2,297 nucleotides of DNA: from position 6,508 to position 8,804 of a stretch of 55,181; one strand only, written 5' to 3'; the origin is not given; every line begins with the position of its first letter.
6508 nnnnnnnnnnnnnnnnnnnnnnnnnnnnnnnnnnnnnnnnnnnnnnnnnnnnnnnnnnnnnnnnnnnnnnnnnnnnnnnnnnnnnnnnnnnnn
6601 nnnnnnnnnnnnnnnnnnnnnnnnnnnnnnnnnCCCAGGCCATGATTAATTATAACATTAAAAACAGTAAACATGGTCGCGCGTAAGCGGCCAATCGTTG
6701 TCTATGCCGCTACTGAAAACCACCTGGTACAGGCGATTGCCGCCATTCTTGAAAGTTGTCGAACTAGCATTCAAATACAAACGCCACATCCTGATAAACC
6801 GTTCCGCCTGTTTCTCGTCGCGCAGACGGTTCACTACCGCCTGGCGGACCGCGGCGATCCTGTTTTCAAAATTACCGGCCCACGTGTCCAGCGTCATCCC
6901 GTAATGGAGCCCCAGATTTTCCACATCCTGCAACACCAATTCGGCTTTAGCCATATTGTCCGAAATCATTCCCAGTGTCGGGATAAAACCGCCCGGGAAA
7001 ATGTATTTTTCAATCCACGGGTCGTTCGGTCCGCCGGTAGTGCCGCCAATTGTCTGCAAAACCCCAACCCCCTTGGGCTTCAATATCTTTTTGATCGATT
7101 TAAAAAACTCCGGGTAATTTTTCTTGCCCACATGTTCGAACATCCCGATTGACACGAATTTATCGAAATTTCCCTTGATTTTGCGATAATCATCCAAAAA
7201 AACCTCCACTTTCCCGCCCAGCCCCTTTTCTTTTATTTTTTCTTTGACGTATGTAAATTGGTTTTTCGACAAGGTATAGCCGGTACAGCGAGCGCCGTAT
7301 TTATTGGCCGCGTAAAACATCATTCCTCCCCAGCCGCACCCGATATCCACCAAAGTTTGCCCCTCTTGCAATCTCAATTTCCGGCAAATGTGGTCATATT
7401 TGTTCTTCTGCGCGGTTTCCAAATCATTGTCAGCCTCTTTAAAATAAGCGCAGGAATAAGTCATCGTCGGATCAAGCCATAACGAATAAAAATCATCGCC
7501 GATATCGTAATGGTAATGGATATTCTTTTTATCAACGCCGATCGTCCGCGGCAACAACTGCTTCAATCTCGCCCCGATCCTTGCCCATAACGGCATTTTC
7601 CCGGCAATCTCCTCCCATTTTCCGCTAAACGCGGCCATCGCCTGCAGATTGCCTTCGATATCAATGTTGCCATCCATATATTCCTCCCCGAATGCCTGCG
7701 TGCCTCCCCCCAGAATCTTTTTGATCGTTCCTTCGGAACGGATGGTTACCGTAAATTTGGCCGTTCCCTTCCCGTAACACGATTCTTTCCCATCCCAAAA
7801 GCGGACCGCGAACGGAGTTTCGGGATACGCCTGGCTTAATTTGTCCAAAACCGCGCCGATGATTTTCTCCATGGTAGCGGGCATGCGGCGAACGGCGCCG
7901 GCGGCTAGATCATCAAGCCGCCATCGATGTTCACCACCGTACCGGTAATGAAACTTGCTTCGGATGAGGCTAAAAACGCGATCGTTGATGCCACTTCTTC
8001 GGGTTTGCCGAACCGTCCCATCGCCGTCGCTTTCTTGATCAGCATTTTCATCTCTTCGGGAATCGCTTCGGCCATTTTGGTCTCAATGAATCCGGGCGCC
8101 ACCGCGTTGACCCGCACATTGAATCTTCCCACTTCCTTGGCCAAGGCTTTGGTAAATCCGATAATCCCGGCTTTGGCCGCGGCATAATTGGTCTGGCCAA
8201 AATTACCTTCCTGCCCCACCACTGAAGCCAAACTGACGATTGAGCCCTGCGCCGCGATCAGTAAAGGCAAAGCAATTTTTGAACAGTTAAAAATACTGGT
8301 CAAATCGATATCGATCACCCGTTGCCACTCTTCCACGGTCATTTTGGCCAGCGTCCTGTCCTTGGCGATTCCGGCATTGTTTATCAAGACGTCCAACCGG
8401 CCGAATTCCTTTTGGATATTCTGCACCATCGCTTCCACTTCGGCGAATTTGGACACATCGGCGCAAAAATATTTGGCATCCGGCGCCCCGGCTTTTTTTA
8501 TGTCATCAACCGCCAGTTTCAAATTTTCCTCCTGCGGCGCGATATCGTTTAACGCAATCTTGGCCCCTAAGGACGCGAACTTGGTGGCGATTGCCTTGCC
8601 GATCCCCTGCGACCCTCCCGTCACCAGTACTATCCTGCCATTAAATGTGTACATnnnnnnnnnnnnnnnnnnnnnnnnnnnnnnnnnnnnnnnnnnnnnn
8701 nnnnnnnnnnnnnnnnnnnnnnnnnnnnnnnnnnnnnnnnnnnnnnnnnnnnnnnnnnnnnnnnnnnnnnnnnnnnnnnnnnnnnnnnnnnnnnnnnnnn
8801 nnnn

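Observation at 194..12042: Lipid-synthesis cluster with no ACP-dependent component and an archaeal-style thiolase set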

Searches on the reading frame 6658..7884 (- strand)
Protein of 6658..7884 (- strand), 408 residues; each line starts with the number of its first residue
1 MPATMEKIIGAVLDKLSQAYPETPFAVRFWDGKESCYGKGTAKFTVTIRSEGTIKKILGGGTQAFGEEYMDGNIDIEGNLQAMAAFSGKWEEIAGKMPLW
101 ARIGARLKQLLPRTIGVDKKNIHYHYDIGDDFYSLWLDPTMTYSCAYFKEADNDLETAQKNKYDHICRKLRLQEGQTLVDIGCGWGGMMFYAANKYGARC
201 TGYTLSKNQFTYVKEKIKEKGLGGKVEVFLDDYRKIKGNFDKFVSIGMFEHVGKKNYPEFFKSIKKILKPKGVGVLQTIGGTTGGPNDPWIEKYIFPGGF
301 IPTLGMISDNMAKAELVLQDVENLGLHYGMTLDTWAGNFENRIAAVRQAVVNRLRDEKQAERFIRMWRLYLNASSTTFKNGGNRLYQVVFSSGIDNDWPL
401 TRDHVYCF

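Call 4: search_protein_families(library=pfam, proteins=[window:6658-7884:-], max_evalue=0.001)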
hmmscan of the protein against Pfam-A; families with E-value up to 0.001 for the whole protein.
window:6658-7884:- (408 aa): 8 families
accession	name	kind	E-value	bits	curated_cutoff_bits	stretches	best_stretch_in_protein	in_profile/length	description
PF02353.26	CMAS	-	1.3e-93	313.7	27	1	118-388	6-273/273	Mycolic acid cyclopropane synthetase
PF25371.1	DUF7884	-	1.1e-16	61.3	27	1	16-83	5-74/90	Domain of unknown function (DUF7884)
PF13649.12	Methyltransf_25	-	1.1e-14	55.4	27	1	179-272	2-97/97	Methyltransferase domain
PF08241.18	Methyltransf_11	-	1.7e-12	48.3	21.2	1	179-274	1-93/95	Methyltransferase domain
PF08242.18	Methyltransf_12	-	3.3e-09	37.8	30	1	179-273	1-97/98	Methyltransferase domain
PF13489.12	Methyltransf_23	-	1.3e-07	32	27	1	170-281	16-121/164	Methyltransferase domain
PF13847.12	Methyltransf_31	-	9.7e-07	29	27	1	174-280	3-113/145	Methyltransferase domain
PF01728.25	FtsJ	-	0.00049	20.5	24.1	1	162-218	8-63/181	FtsJ-like methyltransferase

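Call 5: search_protein_families(library=ncbifam, proteins=[window:6658-7884:-], max_evalue=0.001)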
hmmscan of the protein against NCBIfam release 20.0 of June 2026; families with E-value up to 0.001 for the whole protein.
window:6658-7884:- (408 aa): 17 families
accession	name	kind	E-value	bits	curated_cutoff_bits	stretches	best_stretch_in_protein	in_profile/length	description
NF008686.0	PRK11705.1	equivalog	6e-96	321.8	400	1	39-397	32-378/383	cyclopropane fatty acyl phospholipid synthase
NF053839.1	CPFASynBruc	equivalog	3.7e-94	316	600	1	23-405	16-396/410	cyclopropane fatty acid synthase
NF040703.1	cyclopro_CfaB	exception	2.2e-89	300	650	1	22-406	13-393/393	C17 cyclopropane fatty acid synthase CfaB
NF040660.1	mycolic_MTase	equivalog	1.6e-55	188.7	390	2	120-281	6-167/283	cyclopropane mycolic acid synthase family methyltransferase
NF041943.1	GPPMT_Stmyces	equivalog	2.1e-11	44.3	400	1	121-234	27-137/272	geranyl diphosphate 2-C-methyltransferase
NF043040.1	corrin_prot_MT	hypoth_equivalog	2.5e-09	36.9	180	1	163-273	31-144/216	corrinoid protein-associated methyltransferase CpaM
TIGR01983.1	UbiG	equivalog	1.1e-08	34.7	102.95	1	165-280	45-155/228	bifunctional 2-polyprenyl-6-hydroxyphenol methylase/3-demethylubiquinol 3-O-methyltransferase UbiG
TIGR02021.1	BchM-ChlM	equivalog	3.3e-07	30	158.9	1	170-265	48-144/218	magnesium protoporphyrin IX methyltransferase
NF011650.0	PRK15068.1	equivalog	7.9e-07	28.3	209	1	154-279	102-228/324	tRNA 5-methoxyuridine(34)/uridine 5-oxyacetic acid(34) synthase CmoB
NF041675.1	sarc_dimgly_tmase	equivalog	3.3e-06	27.2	550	1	124-272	16-165/278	sarcosine/dimethylglycine N-methyltransferase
TIGR00452.1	TIGR00452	equivalog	1.2e-05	24.3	275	1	154-279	97-222/316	tRNA 5-methoxyuridine(34)/uridine 5-oxyacetic acid(34) synthase CmoB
NF001244.0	PRK00216.1-5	equivalog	2.8e-05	23.5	216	1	165-273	39-150/236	bifunctional demethylmenaquinone methyltransferase/2-methoxy-6-polyprenyl-1,4-benzoquinol methylase UbiE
TIGR02752.1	MenG_heptapren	equivalog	0.00018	21.1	419.85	1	163-273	34-146/231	demethylmenaquinone methyltransferase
NF001556.0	PRK00377.1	equivalog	0.00034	20.5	238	1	168-276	34-143/198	cobalt-precorrin-6Y C(15)-methyltransferase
TIGR01934.1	MenG_MenH_UbiE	subfamily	0.00034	20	158.35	1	164-241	29-105/223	ubiquinone/menaquinone biosynthesis methyltransferase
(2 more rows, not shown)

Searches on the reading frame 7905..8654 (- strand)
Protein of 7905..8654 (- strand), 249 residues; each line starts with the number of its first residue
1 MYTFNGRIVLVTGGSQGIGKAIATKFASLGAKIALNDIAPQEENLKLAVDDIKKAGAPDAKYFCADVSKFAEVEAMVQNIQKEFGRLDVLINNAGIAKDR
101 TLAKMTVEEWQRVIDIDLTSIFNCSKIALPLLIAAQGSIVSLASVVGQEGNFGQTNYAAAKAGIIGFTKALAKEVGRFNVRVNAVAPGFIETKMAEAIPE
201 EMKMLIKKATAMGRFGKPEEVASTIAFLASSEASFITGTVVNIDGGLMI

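Call 4: search_protein_families(library=pfam, proteins=[window:7905-8654:-], max_evalue=0.001)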
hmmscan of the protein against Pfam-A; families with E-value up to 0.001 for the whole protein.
window:7905-8654:- (249 aa): 4 families
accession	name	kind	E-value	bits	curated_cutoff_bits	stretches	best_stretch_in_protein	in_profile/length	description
PF13561.12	adh_short_C2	-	2.3e-68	230.7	27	1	16-247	6-235/236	Enoyl-(Acyl carrier protein) reductase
PF00106.31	adh_short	-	3e-60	203.5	26.6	1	8-201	2-193/195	short chain dehydrogenase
PF08659.16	KR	-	7.2e-19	68.8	22.6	1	9-167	3-159/180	KR domain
PF23441.1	SDR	-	1.9e-08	34.5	27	1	8-248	9-256/258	SDR-like rossmann domain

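Call 5: search_protein_families(library=ncbifam, proteins=[window:7905-8654:-], max_evalue=0.001)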
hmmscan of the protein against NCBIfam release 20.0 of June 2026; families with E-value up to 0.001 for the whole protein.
window:7905-8654:- (249 aa): 237 families (the best 25 are shown)
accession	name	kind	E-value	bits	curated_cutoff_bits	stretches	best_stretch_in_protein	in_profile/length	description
TIGR01830.1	3oxo_ACP_reduc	equivalog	3.6e-84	282.2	297.75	1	9-248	1-239/239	3-oxoacyl-[acyl-carrier-protein] reductase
NF004198.0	PRK05653.1-3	equivalog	9.9e-84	280.7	296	1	3-249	4-248/248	3-oxoacyl-ACP reductase FabG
NF004197.0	PRK05653.1-1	equivalog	8.6e-80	267.9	332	1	4-248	5-247/249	3-oxoacyl-ACP reductase FabG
NF009466.0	PRK12826.1-2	subfamily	9.8e-78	261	222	1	7-247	4-244/248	3-oxoacyl-ACP reductase FabG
NF052558.1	MBtsdlDhBudC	equivalog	6.4e-74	248.7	270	1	4-248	1-242/250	meso-2,3-butanediol dehydrogenase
TIGR01829.1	AcAcCoA_reduct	subfamily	1.4e-72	244.3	302.1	1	7-248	1-241/242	acetoacetyl-CoA reductase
NF009546.0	PRK12935.1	equivalog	3.7e-71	239.6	418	1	1-248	1-246/247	acetoacetyl-CoA reductase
NF009464.0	PRK12824.1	subfamily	4.5e-70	236.1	269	1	7-248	3-243/245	3-oxoacyl-ACP reductase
NF004199.0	PRK05653.1-4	equivalog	1.1e-68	231.4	301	1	3-248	2-246/247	3-oxoacyl-ACP reductase FabG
NF053542.1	FlxB_rubin_SDR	equivalog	1.6e-66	224.4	340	1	8-247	2-239/239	flexirubin biosynthesis SDR family reductase FlxB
NF006072.0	PRK08217.1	subfamily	4.7e-66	223.2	298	1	5-248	4-252/253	3-ketoacyl-(acyl-carrier-protein) reductase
NF006110.0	PRK08261.1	equivalog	1.5e-65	221.9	410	1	4-246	212-449/454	3-oxoacyl-ACP reductase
NF005559.1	PRK07231.1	subfamily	3.9e-65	219.8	215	1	4-248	2-248/249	glucose 1-dehydrogenase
NF004200.0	PRK05653.1-5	equivalog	5.5e-64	216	273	1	8-248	4-242/242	3-oxoacyl-ACP reductase FabG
NF004818.0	PRK06172.1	equivalog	7.4e-62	208.9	336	1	2-248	3-251/253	SDR family oxidoreductase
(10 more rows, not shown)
